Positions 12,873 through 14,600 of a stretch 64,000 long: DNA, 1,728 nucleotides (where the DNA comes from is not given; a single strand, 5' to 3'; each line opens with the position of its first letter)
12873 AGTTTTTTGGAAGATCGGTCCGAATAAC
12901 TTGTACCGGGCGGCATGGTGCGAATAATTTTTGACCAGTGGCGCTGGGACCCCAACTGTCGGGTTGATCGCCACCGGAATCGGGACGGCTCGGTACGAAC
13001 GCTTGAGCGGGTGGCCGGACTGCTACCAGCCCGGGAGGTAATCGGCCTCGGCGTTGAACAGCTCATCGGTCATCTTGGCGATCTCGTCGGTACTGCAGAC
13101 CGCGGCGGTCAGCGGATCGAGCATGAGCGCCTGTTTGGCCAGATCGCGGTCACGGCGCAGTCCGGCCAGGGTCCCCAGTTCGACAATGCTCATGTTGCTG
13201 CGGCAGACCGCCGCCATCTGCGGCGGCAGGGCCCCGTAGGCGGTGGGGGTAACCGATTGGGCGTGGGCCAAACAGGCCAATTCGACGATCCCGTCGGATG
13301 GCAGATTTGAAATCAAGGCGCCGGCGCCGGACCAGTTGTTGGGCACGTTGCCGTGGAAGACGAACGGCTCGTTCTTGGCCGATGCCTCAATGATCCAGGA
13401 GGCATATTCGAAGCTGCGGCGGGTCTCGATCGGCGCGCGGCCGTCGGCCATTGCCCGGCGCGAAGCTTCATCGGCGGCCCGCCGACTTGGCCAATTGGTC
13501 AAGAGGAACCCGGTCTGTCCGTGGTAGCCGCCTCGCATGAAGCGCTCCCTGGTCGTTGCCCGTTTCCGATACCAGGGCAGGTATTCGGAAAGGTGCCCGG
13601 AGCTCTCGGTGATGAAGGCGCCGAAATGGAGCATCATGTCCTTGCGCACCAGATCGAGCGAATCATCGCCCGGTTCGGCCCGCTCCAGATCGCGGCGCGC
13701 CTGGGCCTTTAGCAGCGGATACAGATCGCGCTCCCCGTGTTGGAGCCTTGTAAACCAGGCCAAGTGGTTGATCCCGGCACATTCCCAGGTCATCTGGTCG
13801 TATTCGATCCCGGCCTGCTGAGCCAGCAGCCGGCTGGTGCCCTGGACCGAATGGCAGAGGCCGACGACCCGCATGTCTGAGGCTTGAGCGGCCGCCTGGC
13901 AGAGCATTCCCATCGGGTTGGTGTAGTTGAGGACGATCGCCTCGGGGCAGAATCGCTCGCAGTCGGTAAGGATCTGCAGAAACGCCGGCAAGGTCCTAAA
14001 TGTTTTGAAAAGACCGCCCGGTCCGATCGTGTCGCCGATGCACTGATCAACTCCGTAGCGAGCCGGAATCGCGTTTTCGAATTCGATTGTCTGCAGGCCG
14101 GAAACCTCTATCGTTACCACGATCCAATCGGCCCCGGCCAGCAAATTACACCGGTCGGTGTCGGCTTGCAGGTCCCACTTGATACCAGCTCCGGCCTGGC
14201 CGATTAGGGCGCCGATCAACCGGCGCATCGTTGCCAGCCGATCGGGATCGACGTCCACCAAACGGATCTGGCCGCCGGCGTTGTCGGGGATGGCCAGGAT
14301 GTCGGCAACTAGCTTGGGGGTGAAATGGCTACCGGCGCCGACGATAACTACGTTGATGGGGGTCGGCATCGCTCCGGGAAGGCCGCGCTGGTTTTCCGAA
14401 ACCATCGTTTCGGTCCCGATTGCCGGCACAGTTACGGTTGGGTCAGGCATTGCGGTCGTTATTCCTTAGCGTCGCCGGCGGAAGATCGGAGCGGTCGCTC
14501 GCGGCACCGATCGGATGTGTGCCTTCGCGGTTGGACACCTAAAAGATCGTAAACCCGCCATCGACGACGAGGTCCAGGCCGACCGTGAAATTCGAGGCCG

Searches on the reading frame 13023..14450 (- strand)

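Call 22: search_protein_families(library=pfam, proteins=[window:13023-14450:-], max_evalue=0.001)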
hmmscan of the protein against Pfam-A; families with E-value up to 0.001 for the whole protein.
window:13023-14450:- (475 aa): 2 families
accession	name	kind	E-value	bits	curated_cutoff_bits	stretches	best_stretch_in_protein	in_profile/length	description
PF11975.13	Glyco_hydro_4C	-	3.4e-44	151.8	24.1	1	224-448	1-211/211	Family 4 glycosyl hydrolase C-terminal domain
PF02056.22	Glyco_hydro_4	-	1.1e-43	149.4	23.2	1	34-212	2-180/183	Family 4 glycosyl hydrolase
